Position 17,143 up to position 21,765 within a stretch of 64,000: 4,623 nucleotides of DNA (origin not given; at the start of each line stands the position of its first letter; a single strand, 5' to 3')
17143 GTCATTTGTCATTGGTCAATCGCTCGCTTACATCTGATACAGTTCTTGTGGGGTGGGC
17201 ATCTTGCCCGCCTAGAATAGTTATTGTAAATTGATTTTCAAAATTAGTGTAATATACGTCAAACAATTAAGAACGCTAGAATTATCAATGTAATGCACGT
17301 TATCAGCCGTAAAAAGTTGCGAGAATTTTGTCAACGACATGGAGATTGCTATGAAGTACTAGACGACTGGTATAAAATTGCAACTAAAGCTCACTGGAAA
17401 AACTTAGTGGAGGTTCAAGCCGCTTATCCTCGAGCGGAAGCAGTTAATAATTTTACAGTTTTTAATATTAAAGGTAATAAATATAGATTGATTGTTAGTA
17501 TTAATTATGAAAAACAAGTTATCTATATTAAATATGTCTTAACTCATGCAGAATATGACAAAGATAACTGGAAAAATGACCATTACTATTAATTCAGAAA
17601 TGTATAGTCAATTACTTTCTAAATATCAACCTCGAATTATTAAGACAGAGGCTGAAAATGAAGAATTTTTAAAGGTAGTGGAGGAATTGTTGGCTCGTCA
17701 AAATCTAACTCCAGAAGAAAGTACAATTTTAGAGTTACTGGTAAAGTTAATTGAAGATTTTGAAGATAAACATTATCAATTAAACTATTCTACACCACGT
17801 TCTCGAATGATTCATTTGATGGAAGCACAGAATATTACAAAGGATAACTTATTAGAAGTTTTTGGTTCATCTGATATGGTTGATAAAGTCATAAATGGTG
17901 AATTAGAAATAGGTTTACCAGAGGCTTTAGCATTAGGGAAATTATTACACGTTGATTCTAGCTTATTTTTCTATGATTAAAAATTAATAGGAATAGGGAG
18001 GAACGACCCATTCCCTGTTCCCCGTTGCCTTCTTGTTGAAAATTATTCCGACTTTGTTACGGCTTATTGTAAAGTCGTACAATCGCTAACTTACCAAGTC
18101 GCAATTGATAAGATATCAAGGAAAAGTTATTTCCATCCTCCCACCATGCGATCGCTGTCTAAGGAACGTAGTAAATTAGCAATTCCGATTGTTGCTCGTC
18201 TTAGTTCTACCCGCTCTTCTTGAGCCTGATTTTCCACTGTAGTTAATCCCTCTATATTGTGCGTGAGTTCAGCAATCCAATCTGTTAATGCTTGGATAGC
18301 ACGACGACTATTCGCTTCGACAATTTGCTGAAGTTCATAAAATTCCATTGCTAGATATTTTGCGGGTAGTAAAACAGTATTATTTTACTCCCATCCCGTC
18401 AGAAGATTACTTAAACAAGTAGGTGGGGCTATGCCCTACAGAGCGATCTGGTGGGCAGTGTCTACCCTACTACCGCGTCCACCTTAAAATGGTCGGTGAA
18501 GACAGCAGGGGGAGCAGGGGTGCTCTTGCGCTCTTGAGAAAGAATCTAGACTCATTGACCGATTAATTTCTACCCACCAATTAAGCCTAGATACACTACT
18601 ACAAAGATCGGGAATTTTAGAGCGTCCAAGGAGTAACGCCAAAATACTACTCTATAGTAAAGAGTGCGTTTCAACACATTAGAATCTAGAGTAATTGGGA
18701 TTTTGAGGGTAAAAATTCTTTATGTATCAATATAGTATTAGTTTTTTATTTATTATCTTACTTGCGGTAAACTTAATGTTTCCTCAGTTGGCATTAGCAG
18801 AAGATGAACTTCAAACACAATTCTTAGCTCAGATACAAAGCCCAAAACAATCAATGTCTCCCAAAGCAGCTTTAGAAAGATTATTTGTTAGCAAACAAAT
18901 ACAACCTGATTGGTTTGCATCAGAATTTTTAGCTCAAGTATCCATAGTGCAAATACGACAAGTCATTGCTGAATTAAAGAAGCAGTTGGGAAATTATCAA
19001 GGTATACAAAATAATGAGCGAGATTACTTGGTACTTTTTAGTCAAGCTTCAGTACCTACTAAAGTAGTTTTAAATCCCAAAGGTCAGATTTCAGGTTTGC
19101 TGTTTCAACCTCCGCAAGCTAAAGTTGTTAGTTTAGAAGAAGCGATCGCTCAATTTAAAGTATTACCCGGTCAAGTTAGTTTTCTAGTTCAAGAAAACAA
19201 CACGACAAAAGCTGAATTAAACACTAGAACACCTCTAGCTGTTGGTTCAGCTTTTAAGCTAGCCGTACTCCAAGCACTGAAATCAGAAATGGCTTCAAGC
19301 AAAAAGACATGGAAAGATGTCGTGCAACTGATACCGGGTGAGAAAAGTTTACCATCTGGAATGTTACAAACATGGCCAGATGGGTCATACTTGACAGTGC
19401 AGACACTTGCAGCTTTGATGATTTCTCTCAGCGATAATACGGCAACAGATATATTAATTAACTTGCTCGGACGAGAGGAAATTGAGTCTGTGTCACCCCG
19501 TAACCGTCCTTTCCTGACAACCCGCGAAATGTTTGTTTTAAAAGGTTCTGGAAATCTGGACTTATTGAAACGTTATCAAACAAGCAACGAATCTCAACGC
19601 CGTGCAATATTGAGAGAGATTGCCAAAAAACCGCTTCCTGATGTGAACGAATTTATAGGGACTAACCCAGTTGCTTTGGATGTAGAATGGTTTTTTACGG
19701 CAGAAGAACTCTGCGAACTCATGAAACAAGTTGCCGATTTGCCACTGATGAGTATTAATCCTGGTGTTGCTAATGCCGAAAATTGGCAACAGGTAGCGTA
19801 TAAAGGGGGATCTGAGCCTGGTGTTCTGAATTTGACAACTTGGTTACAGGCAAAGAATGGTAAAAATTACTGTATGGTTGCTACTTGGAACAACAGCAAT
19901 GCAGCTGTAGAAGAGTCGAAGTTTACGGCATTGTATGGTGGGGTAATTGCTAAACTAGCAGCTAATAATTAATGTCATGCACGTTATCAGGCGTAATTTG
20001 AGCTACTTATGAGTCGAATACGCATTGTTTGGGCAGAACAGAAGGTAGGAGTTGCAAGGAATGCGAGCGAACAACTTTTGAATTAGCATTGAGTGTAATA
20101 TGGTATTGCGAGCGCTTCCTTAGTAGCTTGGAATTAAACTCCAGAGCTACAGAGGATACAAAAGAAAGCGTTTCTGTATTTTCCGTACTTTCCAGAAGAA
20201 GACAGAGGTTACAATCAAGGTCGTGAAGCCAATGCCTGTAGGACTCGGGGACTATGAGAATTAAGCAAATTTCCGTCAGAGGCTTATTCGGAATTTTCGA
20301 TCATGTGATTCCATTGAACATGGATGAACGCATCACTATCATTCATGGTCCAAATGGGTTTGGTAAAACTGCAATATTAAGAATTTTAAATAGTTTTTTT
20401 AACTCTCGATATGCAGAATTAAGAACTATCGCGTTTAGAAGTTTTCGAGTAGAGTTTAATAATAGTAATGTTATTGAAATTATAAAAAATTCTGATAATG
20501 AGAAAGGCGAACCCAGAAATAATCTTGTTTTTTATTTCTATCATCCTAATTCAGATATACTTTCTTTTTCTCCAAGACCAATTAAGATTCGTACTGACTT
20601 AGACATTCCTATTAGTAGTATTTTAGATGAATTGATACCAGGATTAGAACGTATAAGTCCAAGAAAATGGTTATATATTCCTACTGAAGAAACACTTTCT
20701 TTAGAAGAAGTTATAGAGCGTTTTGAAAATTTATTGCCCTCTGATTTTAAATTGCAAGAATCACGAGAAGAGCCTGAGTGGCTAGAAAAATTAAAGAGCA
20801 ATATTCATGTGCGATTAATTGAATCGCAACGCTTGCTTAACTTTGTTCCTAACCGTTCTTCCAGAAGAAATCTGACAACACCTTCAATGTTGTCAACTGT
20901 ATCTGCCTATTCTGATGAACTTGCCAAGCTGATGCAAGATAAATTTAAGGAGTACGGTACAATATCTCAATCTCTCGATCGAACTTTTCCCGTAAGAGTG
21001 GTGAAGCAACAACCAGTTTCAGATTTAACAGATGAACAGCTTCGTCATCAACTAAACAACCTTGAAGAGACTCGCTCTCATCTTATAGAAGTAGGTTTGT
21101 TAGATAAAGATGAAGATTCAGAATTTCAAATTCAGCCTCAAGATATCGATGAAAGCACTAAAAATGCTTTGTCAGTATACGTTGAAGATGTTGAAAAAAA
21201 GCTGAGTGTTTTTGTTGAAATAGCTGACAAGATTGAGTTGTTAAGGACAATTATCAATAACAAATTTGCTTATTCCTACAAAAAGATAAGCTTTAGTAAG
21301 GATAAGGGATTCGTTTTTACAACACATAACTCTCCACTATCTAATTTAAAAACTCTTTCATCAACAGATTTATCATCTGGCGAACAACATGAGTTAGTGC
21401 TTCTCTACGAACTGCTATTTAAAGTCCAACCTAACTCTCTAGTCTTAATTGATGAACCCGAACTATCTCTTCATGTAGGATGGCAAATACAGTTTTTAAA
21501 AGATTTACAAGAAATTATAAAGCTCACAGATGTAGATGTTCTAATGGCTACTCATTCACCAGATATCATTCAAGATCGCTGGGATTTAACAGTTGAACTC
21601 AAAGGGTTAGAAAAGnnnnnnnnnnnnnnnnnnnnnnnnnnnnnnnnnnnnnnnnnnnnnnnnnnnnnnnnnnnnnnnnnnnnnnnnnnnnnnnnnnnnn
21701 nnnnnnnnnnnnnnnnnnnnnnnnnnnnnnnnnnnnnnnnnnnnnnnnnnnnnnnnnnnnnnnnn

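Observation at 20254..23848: Candidate three-gene defense cluster: PARIS-like ABC ATPase plus DUF4435/Toprim pair coupled to a patatin phospholipase with an unknown C-terminal domain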

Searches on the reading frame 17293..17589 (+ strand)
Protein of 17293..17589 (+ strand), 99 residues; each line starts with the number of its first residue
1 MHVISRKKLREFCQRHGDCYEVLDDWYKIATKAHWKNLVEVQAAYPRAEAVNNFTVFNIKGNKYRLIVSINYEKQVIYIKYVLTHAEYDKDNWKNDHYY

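Call 17: search_protein_families(library=pfam, proteins=[window:17293-17589:+], max_evalue=0.001)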
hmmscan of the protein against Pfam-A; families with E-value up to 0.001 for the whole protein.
window:17293-17589:+ (99 aa): 1 family
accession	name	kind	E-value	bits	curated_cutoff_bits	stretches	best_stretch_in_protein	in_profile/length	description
PF09907.15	HigB_toxin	-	1.8e-31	108.6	27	1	21-90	3-73/74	HigB_toxin, RelE-like toxic component of a toxin-antitoxin system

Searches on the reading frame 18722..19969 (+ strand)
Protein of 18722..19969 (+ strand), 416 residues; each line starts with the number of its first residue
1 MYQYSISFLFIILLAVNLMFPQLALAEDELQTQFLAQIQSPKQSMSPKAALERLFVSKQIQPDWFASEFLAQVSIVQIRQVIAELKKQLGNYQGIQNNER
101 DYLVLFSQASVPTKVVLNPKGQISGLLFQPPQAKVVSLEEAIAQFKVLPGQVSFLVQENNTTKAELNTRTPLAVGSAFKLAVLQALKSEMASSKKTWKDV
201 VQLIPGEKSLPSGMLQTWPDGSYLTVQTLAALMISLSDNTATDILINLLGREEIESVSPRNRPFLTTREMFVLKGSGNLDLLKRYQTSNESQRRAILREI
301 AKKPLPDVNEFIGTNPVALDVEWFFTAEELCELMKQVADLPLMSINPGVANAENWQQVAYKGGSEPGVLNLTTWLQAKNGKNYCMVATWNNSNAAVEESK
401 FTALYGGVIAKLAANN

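Call 17: search_protein_families(library=pfam, proteins=[window:18722-19969:+], max_evalue=0.001)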
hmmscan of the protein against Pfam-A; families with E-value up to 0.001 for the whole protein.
window:18722-19969:+ (416 aa): 1 family
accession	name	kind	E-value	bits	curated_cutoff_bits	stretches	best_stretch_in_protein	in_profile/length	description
PF13354.11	Beta-lactamase2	-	1e-17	64.7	22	1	160-256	9-105/214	Beta-lactamase enzyme family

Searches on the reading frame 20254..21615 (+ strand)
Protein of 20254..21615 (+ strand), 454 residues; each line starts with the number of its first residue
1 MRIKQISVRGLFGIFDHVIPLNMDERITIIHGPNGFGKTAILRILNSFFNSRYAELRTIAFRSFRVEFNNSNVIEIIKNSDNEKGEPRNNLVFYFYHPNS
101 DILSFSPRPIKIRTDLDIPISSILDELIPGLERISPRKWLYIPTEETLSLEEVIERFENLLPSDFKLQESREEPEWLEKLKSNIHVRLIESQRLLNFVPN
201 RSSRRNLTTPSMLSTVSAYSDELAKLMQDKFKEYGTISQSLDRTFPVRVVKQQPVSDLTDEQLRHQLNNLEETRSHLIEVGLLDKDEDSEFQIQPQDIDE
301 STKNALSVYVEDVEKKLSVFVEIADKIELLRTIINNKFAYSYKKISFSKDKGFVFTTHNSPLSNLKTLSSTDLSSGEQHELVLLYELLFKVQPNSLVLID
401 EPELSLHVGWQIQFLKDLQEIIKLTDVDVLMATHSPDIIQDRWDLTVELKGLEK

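Call 3: search_protein_families(library=pfam, proteins=[window:20254-21615:+], max_evalue=0.01)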
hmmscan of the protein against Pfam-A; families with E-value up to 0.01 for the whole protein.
window:20254-21615:+ (454 aa): 8 families
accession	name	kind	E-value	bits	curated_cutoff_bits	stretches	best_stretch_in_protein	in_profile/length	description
PF13175.12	AAA_15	-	3.2e-18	66.9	32.1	1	1-439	1-374/374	AAA ATPase domain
PF13304.12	AAA_21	-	5.1e-14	53.5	27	1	362-438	227-302/304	AAA domain, putative AbiEii toxin, Type IV TA system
PF13476.12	AAA_23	-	1.3e-08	36.2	27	1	12-273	7-192/201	AAA domain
PF00005.33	ABC_tran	-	0.0004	21.4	25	0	26-50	12-36/137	ABC transporter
PF13401.12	AAA_22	-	0.0011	19.7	27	0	24-71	4-34/130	AAA domain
PF00004.35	AAA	-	0.0043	17.9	21.2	0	29-82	2-55/131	ATPase family associated with various cellular activities (AAA)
PF12775.13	AAA_7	-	0.0043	17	25.8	0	308-349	104-145/181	P-loop containing dynein motor region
PF02463.25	SMC_N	-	0.0044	16.9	40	1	3-57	2-62/220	RecF/RecN/SMC N terminal domain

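Call 4: search_protein_families(library=padloc, proteins=[window:20254-21615:+], max_evalue=0.01)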
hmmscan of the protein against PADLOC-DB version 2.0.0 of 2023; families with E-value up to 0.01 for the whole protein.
window:20254-21615:+ (454 aa): 122 families (the best 25 are shown)
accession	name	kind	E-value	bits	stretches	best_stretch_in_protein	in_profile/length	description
PDLC04164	AriA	-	3.2e-24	83.9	2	322-444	126-241/253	-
PDLC00265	PtuA1|PtuA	-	1.5e-21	75.1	1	200-441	147-374/479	AAA ATPase domain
PDLC02979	AriA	-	2.1e-21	75.1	1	1-439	1-373/373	-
PDLC00303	PtuA1|PtuA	-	3.1e-19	67.3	1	364-439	207-282/386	AAA ATPase domain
PDLC00283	PtuA1|PtuA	-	6.6e-19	66.3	1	259-440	162-345/448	AAA ATPase domain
PDLC00266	PtuA1|PtuA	-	9.5e-19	66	2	364-441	304-382/483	AAA ATPase domain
PDLC00289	PtuA1|PtuA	-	1.1e-18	65.5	2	366-439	221-292/404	AAA ATPase domain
PDLC00273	PtuA1|PtuA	-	1.7e-17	61.5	1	368-440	198-270/375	AAA ATPase domain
PDLC00305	PtuA1|PtuA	-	2.1e-16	58.3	2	394-441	245-290/392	AAA ATPase domain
PDLC00285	PtuA1|PtuA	-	5.6e-16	56.8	1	348-440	250-331/432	AAA ATPase domain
PDLC02980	AriA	-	2.2e-15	55.4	1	27-439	1-303/304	-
PDLC04244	PDC-M01A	-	3.8e-14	50.4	1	367-441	320-394/482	-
PDLC02914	ATPase-Toprim_I-B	-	9e-14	49.5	1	323-440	140-249/443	-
PDLC00308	PtuA1|PtuA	-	2.5e-13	47.8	1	366-439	273-348/449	AAA ATPase domain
PDLC04734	PDC-M62A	-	3.5e-13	47.4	1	11-441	46-465/597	-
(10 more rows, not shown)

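Call 5: search_protein_families(library=ncbifam, proteins=[window:20254-21615:+], max_evalue=0.01)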
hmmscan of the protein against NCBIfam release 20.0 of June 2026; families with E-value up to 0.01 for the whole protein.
window:20254-21615:+ (454 aa): 39 families (the best 25 are shown)
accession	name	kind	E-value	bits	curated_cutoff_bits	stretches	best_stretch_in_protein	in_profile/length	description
TIGR04435.1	restrict_AAA_1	hypoth_equivalog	1.9e-09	36.8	300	1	365-441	389-472/568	restriction system-associated AAA family ATPase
NF041760.1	PtuA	equivalog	2.9e-07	29.8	500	1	228-439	210-420/524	retron Ec78 anti-phage system effector ATPase PtuA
NF038234.1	retron_eff_Eco8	equivalog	2.2e-06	26.6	250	1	395-440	274-326/679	retron Eco8 family effector endonuclease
TIGR01189.1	ccmA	equivalog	3.7e-06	26.8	131.6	1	27-53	28-54/198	heme ABC exporter ATP-binding protein CcmA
TIGR03864.1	PQQ_ABC_ATP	hypoth_equivalog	5.6e-06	26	302.25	0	371-447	131-204/236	ABC transporter, ATP-binding subunit, PQQ-dependent alcohol dehydrogenase system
NF010068.0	PRK13548.1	equivalog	7.2e-06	25.3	261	0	362-434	127-201/261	heme ABC transporter ATP-binding protein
NF007082.0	PRK09536.1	equivalog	7.5e-06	25.3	537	0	370-437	137-200/402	corrinoid ABC transporter ATPase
TIGR03873.1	F420-0_ABC_ATP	hypoth_equivalog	3.1e-05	23.3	372.4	0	309-435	78-196/256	putative F420-0 ABC transporter ATP-binding protein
NF041774.1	tung_ATPbind_TupC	equivalog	0.0001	21.4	400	0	21-54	21-55/319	tungstate ABC transporter ATP-binding protein TupC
TIGR02315.1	ABC_phnC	equivalog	0.00012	21.6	266.1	0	366-442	139-212/243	phosphonate ABC transporter ATP-binding protein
NF000355.4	ribo_prot_ABC_F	equivalog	0.00016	20.7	380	0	25-49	29-363/499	ribosomal protection-like ABC-F family protein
NF010061.0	PRK13538.1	equivalog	0.00018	21.1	195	1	27-52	33-58/211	cytochrome c biogenesis heme-transporting ATPase CcmA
TIGR02868.1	CydC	equivalog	0.00019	20.2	329.05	0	371-435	470-529/530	thiol reductant ABC exporter subunit CydC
NF040873.1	AztA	equivalog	0.00021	20.9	220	0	364-441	111-184/191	zinc ABC transporter ATP-binding protein AztA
NF008409.0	PRK11231.1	equivalog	0.00021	20.7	375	0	344-421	110-184/255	Fe(3+) dicitrate ABC transporter ATP-binding protein FecE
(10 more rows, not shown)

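Call 11: search_solved_structures(query=window:20254-21615:+, max_evalue=0.001, show_alignments=1)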
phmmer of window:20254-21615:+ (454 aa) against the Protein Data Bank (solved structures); distinct sequences matched with E-value up to 0.001: 9.
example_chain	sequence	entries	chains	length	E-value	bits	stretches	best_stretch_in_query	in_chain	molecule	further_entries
8ux9_B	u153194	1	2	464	3.9e-12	49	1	372-446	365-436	AriA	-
8v45_A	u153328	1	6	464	4.3e-12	48.9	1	372-446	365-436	AriA antitoxin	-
8v46_A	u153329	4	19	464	1.1e-11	47.5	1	372-446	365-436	AriA antitoxin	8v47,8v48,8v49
6p74_A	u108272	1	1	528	6.6e-06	28.5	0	4-81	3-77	Putative ATP-dependent endonuclease of the OLD family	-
8ee4_A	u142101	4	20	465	2.2e-05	26.8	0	393-440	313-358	PtuA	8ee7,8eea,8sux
9vkz_A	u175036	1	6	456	0.00032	23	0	380-439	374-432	Retron Ec78 probable ATPase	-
9vh1_D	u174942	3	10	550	0.00047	22.4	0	380-439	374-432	Retron Ec78 probable ATPase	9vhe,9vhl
9kjx_B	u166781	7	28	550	0.00059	22.1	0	380-439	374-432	AAA family ATPase | Retron I-A effector PtuA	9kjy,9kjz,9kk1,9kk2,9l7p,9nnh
22bu_B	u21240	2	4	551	0.00082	21.6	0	381-440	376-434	AAA family ATPase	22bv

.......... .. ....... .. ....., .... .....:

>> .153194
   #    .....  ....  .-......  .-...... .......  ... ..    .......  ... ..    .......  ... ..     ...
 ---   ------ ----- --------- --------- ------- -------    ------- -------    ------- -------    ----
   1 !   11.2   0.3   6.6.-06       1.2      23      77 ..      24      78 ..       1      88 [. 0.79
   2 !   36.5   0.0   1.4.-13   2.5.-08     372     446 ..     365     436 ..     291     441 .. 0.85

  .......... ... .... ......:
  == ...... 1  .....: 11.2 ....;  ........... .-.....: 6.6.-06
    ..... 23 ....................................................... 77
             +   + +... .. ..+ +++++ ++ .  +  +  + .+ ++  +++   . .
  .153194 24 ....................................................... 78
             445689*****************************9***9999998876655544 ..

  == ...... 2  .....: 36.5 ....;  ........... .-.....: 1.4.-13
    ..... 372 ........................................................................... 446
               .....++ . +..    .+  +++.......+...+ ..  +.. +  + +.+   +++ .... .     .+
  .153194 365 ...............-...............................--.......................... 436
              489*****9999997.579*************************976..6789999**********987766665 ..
